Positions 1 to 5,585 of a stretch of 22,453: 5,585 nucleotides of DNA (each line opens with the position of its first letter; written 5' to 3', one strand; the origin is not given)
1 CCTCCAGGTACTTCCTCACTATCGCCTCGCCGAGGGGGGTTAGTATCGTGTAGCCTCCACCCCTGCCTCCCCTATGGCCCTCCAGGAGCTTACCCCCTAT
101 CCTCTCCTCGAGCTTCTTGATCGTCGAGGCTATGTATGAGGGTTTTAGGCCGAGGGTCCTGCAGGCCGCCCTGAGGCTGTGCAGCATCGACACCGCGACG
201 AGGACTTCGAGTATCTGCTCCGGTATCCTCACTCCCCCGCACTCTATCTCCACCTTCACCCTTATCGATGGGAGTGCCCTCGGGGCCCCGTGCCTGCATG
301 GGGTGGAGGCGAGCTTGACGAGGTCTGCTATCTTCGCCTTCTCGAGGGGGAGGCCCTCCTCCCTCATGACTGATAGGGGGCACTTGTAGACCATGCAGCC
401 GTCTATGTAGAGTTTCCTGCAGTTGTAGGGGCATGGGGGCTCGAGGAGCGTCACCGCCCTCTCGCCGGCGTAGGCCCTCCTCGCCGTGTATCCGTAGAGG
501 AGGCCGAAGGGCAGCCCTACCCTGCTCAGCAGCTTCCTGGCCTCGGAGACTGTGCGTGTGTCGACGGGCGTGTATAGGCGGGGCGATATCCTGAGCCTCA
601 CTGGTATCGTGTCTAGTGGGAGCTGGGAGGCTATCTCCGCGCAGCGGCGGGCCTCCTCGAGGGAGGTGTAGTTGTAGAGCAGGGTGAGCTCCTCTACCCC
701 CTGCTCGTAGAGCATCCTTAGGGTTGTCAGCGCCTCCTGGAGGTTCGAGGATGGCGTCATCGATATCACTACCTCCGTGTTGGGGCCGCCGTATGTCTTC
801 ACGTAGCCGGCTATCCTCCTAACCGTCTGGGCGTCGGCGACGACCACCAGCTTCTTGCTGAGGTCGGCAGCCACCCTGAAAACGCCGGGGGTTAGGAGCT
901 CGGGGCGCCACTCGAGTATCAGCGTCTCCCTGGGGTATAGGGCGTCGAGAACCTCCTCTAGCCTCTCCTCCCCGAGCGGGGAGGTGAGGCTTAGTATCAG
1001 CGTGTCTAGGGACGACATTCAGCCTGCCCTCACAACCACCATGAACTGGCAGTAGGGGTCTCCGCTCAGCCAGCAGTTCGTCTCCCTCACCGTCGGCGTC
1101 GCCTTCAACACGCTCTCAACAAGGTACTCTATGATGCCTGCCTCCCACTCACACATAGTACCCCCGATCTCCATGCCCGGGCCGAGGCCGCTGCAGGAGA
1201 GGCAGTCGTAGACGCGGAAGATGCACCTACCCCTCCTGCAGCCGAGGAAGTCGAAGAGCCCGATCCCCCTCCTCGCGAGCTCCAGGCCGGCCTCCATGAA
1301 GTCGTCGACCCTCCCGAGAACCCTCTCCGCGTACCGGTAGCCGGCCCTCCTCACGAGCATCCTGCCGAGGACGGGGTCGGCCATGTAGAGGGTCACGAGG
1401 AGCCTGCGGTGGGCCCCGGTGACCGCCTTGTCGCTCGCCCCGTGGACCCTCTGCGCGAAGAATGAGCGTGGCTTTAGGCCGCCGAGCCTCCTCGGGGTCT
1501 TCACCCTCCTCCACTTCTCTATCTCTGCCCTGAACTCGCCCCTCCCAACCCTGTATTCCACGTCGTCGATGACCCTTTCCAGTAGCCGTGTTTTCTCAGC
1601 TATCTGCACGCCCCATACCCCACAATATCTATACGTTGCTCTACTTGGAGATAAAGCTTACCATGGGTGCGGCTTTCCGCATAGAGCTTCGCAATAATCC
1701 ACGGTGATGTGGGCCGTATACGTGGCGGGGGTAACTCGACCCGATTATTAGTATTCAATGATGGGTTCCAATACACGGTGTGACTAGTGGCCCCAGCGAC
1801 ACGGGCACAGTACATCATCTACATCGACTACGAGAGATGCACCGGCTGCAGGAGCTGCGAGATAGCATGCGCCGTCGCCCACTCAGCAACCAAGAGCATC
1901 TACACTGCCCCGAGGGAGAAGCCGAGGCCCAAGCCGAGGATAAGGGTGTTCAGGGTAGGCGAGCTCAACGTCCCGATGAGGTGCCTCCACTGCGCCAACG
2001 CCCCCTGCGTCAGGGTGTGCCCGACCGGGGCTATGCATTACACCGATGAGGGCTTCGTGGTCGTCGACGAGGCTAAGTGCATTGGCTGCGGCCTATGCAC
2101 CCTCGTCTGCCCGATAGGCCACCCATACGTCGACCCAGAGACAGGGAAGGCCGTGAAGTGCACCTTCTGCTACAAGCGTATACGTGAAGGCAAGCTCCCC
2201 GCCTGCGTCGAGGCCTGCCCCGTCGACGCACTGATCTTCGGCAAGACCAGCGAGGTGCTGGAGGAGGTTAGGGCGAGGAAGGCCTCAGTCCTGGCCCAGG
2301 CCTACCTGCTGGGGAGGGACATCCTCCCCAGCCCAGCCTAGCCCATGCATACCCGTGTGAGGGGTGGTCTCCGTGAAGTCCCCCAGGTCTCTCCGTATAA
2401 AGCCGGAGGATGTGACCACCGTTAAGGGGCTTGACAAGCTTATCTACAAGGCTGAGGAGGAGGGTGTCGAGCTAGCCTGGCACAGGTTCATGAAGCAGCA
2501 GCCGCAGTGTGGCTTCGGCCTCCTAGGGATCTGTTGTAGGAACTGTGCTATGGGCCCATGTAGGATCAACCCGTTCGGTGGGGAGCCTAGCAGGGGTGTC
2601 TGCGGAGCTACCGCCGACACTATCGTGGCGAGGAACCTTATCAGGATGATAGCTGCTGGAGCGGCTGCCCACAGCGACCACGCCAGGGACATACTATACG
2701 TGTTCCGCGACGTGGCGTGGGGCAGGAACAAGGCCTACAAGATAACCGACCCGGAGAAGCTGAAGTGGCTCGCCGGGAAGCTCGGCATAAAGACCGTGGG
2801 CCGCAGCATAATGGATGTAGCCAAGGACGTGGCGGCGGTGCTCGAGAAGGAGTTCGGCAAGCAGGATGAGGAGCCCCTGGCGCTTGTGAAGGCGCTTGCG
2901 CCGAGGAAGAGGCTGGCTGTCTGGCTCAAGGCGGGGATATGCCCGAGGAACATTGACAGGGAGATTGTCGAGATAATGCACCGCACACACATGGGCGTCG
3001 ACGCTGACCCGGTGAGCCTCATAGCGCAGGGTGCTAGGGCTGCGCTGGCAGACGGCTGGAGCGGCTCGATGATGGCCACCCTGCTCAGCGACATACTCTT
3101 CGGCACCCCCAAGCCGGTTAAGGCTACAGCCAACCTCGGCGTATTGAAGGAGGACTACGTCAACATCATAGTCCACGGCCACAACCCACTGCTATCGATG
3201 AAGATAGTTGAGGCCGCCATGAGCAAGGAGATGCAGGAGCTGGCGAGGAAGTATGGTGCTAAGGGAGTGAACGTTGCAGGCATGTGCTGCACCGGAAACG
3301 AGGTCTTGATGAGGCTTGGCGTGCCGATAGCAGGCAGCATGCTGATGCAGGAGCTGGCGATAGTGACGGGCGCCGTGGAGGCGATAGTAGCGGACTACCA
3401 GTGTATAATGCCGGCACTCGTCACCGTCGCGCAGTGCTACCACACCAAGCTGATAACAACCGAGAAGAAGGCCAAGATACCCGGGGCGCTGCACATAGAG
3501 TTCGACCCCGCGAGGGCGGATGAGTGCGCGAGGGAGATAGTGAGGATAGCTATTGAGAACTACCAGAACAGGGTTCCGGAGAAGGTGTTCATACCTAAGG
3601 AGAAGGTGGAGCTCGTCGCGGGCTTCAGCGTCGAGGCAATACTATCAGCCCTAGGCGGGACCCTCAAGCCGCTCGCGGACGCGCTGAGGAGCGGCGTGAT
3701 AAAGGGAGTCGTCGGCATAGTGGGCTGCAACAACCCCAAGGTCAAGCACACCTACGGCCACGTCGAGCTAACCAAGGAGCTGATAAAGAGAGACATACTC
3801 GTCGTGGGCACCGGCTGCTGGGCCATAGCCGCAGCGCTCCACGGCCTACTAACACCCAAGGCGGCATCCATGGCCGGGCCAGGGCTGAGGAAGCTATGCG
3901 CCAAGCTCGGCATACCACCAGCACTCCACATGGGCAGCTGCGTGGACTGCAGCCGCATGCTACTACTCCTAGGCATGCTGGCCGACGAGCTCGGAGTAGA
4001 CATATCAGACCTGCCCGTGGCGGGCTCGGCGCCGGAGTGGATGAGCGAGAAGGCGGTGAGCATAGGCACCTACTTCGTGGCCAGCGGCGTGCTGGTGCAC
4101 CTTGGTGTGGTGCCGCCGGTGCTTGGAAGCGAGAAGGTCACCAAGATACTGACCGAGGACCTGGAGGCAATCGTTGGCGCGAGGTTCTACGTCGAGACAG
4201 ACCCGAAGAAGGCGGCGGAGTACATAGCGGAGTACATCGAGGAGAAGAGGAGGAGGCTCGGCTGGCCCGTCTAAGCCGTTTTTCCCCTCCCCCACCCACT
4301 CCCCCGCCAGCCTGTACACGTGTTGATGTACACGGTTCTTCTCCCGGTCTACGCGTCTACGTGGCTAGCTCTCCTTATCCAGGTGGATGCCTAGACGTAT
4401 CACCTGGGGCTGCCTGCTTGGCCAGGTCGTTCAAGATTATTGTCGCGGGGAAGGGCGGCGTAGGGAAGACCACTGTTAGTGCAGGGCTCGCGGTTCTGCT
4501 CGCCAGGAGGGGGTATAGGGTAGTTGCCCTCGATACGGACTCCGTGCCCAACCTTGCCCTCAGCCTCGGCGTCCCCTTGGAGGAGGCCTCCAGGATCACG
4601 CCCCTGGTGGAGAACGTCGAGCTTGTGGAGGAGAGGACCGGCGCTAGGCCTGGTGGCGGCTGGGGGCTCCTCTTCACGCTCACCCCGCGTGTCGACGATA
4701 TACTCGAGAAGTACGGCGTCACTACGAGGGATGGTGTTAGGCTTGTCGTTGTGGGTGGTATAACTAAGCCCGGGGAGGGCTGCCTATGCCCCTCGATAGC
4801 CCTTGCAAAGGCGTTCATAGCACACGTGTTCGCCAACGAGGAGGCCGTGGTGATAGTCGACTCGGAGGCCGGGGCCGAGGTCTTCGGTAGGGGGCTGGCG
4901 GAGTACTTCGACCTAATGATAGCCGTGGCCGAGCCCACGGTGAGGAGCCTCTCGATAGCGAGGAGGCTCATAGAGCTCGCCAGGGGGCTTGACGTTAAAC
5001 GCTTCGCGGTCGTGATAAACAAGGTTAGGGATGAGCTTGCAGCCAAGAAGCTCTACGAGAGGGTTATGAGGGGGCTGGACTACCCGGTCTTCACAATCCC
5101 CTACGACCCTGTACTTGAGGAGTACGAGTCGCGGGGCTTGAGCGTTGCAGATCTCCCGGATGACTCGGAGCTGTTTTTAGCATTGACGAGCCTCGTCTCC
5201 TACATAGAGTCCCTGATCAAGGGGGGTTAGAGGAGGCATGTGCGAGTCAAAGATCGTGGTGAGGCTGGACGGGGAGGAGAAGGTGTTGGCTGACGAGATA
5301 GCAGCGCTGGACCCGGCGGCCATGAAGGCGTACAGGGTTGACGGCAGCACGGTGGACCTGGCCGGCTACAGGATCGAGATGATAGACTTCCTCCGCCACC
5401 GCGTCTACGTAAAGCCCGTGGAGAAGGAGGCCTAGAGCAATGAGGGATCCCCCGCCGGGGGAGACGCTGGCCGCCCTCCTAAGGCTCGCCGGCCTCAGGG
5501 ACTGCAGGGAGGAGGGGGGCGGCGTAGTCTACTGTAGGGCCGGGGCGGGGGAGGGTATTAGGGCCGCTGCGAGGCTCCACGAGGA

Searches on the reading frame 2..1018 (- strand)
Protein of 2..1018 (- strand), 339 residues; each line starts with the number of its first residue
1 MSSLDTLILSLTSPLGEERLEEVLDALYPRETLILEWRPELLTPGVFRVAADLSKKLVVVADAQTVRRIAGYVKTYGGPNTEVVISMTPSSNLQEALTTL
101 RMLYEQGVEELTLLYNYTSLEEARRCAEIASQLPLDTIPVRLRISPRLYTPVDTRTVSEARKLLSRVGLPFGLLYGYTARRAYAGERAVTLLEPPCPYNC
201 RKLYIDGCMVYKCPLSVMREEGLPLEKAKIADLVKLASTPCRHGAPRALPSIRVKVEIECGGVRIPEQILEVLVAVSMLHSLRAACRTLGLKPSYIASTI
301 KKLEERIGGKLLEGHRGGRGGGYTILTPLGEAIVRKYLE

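Call 24: search_protein_families(library=pfam, proteins=[window:2-1018:-], max_evalue=0.001)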
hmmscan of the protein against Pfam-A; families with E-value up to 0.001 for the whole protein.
window:2-1018:- (339 aa): 1 family
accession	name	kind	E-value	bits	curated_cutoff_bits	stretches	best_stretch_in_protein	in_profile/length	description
PF00126.33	HTH_1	-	3.3e-09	37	26.6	1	270-331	4-60/60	Bacterial regulatory helix-turn-helix protein, lysR family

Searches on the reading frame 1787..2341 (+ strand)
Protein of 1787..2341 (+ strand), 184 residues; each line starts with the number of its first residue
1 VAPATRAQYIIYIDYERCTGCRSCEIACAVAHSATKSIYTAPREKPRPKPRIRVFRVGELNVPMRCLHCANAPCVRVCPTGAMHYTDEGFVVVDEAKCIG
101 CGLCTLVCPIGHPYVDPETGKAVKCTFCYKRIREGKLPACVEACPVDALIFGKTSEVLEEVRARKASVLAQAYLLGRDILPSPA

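Call 4: search_protein_families(library=pfam, proteins=[window:1787-2341:+], max_evalue=0.01)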
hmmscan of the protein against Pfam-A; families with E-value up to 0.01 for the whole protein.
window:1787-2341:+ (184 aa): 14 families
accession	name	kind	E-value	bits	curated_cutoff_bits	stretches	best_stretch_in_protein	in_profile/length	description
PF13247.11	Fer4_11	-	3.8e-22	78.8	26.2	1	62-153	6-99/100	4Fe-4S dicluster domain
PF12838.12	Fer4_7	-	2.2e-16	60.5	27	3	65-111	1-51/52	4Fe-4S dicluster domain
PF12837.12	Fer4_6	-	3.4e-15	55.6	25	2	90-111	1-22/24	4Fe-4S binding domain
PF00037.32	Fer4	-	5.7e-14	51.7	21.1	2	91-111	1-21/24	4Fe-4S binding domain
PF12797.12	Fer4_2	-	4.5e-13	48.6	24.5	2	91-109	3-21/22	4Fe-4S binding domain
PF13237.11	Fer4_10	-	1.8e-12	47.4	25.5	3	91-145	2-53/53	4Fe-4S dicluster domain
PF13187.11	Fer4_9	-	7.6e-12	45.5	27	3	65-109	1-48/52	4Fe-4S dicluster domain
PF14697.11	Fer4_21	-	2e-09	37.8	35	1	65-110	7-53/59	4Fe-4S dicluster domain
PF25160.1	LdpA_Fe-S-bd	-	1.8e-08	34.4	27.6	1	71-111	6-41/49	LdpA Fe-S cluster-binding domain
PF12798.12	Fer4_3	-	6.1e-08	33.3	27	0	125-148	1-15/15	4Fe-4S binding domain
PF12800.12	Fer4_4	-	9.3e-07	29.1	24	0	16-29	2-15/17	4Fe-4S binding domain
PF13183.11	Fer4_8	-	2.5e-06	28.4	27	1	16-81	3-67/68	4Fe-4S dicluster domain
PF13484.11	Fer4_16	-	3.9e-05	24.8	30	0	95-110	50-65/66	4Fe-4S double cluster binding domain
PF13459.11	Fer4_15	-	0.0035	18.5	22.4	0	91-109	1-19/66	4Fe-4S single cluster domain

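Call 25: search_protein_families(library=ncbifam, proteins=[window:1787-2341:+], max_evalue=0.00001)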
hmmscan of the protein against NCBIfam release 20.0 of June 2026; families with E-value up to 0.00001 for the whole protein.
window:1787-2341:+ (184 aa): 43 families (the best 25 are shown)
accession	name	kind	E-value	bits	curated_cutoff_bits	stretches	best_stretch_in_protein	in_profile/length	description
TIGR02951.1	DMSO_dmsB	equivalog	1.4e-33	116.2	214.1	1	8-157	1-156/161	DMSO/selenate family reductase complex B subunit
NF011569.0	PRK14993.1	equivalog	6.9e-32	110.8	416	1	5-156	40-190/244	tetrathionate reductase subunit TtrB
NF009408.0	PRK12769.1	equivalog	2.8e-30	105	1003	1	11-167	5-160/659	formate-dependent uric acid utilization protein AegA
NF045797.1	DsrO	equivalog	2.7e-29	102.3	200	1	59-163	96-211/235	sulfate reduction electron transfer complex DsrMKJOP subunit DsrO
TIGR03149.1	cyt_nit_nrfC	equivalog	6.2e-29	100.9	377.6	1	8-162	38-192/225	cytochrome c nitrite reductase Fe-S protein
NF008134.0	PRK10882.1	equivalog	8.1e-29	100.7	263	1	64-178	111-232/329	hydrogenase 2 operon protein HybA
NF045715.1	sulf_resp_HmcB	equivalog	1.3e-27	96.7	420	1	63-165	104-209/307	sulfate respiration complex iron-sulfur protein HmcB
TIGR01582.1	FDH-beta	equivalog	4.9e-27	94.7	334.7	1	65-167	92-195/283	formate dehydrogenase subunit beta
NF009451.0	PRK12809.1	equivalog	4.9e-27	94.5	1154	1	11-163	5-150/639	formate-dependent uric acid utilization protein YgfT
NF038355.1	FDH3_beta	equivalog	4.2e-26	92.1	240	1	11-128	5-121/180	formate dehydrogenase FDH3 subunit beta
NF041715.1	arsenate_red_ArrB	equivalog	1.4e-25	90.2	450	2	11-111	5-102/233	arsenate respiratory reductase iron-sulfur subunit ArrB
NF007658.0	PRK10330.1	equivalog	5.7e-25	87.9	260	1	10-165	4-167/181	electron transport protein HydN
TIGR03478.1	DMSO_red_II_bet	subfamily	1.1e-20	73.8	480.7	1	62-153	127-219/321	DMSO reductase family type II enzyme, iron-sulfur subunit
NF045766.1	PhenlGlyoxDHPadI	equivalog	1.2e-19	70.5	700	1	7-162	3-146/443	NADH-dependent phenylglyoxylate dehydrogenase subunit beta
NF007382.0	PRK09898.1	equivalog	3.8e-19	69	213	1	60-129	116-187/208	ferredoxin-like protein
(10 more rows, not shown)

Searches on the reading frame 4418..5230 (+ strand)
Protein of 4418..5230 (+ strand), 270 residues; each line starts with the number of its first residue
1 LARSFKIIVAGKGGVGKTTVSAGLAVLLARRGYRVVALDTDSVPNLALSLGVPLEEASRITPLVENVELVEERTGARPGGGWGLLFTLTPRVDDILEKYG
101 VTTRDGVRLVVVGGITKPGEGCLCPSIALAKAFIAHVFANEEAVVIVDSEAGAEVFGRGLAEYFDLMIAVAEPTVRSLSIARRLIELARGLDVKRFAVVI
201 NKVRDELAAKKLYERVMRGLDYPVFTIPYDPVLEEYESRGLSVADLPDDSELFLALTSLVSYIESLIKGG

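Call 4: search_protein_families(library=pfam, proteins=[window:4418-5230:+], max_evalue=0.01)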
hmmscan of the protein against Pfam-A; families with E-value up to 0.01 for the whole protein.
window:4418-5230:+ (270 aa): 11 families
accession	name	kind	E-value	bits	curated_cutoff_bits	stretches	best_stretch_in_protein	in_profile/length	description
PF01656.29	CbiA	-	3.7e-20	72.6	25.4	1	7-243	2-125/125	CobQ/CobB/MinD/ParA nucleotide binding domain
PF02374.21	ArsA_ATPase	-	5e-12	46.1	24.3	1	7-71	4-66/305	Anion-transporting ATPase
PF10609.15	ParA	-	1.9e-10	41.1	27.1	1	7-42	7-42/246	NUBPL iron-transfer P-loop NTPase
PF13614.12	AAA_31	-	7.6e-10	39.5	27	1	8-56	6-54/177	AAA domain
PF00142.24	Fer4_NifH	-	0.00011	22.2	25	1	6-41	2-37/271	4Fe-4S iron sulfur cluster binding proteins, NifH/frxC family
PF01583.26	APS_kinase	-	0.00055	20.4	21.1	1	4-60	2-57/152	Adenylylsulphate kinase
PF09140.17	MipZ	-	0.0007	19.4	20.7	1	10-42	7-39/262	ATPase MipZ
PF06564.18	CBP_BcsQ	-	0.0012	18.9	21.3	1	12-57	10-55/234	Cellulose biosynthesis protein BcsQ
PF20720.3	nSTAND3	-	0.0014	18.8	27.2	1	7-39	20-52/155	Novel STAND NTPase 3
PF00448.28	SRP54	-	0.0029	17.7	22.7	1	6-41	3-38/196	SRP54-type protein, GTPase domain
PF25199.1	nSTAND_NTPase5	-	0.0066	16.7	34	0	7-47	44-85/145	Novel STAND NTPase 5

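Call 25: search_protein_families(library=ncbifam, proteins=[window:4418-5230:+], max_evalue=0.00001)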
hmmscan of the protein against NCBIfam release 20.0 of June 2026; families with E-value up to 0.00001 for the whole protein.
window:4418-5230:+ (270 aa): 15 families
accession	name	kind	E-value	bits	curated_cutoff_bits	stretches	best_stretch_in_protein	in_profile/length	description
TIGR01969.1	minD_arch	subfamily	3.6e-16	59.1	201.75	1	8-52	5-50/251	cell division ATPase MinD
TIGR01968.1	minD_bact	equivalog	2.1e-14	53.5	212.9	1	7-52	5-51/261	septum site-determining protein MinD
TIGR03371.1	cellulose_yhjQ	equivalog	7.9e-13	48.4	157.85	1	7-57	5-55/246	cellulose biosynthesis protein BcsQ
TIGR00345.1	GET3_arsA_TRC40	subfamily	4.9e-11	42.7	135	1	9-68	2-61/299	TRC40/GET3/ArsA family transport-energizing ATPase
NF041546.1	ParA_partition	equivalog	2.8e-10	40.1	180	1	9-42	5-38/203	ParA family partition ATPase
NF041136.1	MrpORP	equivalog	2.3e-09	37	450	1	7-42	9-44/365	iron-sulfur cluster carrier protein MrpORP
NF053621.1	ATPseBagBMYCTU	equivalog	3e-08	33.2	521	1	7-55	14-64/371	ATPase BagB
TIGR04291.1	arsen_driv_ArsA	equivalog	2.7e-07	29.7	650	1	8-50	7-49/565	arsenical pump-driving ATPase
NF008079.0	PRK10818.1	equivalog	3.7e-07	29.7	508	1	6-51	5-51/270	septum site-determining protein MinD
NF041417.1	ArsA_halo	exception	4.3e-07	29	800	1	7-54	15-62/617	arsenical pump-driving ATPase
NF010443.0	PRK13869.1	subfamily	7.9e-07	28.2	446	1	10-54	128-172/405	plasmid-partitioning protein RepA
TIGR03453.1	partition_RepA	equivalog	1.7e-06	27.1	348.45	1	9-47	110-148/387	plasmid partitioning protein RepA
NF053622.1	ATPseBagAMYCTU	equivalog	1.9e-06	27.5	400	1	8-42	11-45/325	ATPase BagA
TIGR01281.1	DPOR_bchL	equivalog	2.9e-06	26.9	345.15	0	7-42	3-38/268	ferredoxin:protochlorophyllide reductase (ATP-dependent) iron-sulfur ATP-binding protein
TIGR03815.1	CpaE_hom_Actino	equivalog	8.7e-06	25.1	154.45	0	8-43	116-151/340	septum site-determining protein Ssd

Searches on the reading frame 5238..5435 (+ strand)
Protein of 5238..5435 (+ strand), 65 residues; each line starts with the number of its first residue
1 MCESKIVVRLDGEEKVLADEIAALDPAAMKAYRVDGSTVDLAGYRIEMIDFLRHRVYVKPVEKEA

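Call 4: search_protein_families(library=pfam, proteins=[window:5238-5435:+], max_evalue=0.01)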
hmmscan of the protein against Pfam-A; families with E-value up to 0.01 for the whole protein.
window:5238-5435:+ (65 aa): 1 family
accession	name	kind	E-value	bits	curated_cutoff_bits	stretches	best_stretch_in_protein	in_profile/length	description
PF10133.14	CooT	-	0.00017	22.2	27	1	1-58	1-59/60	CO dehydrogenase accessory protein CooT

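Call 50: search_protein_families(library=ncbifam, proteins=[window:5238-5435:+], max_evalue=0.00001)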
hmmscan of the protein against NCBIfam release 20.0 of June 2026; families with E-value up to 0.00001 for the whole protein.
window:5238-5435:+ (65 aa): 0 families
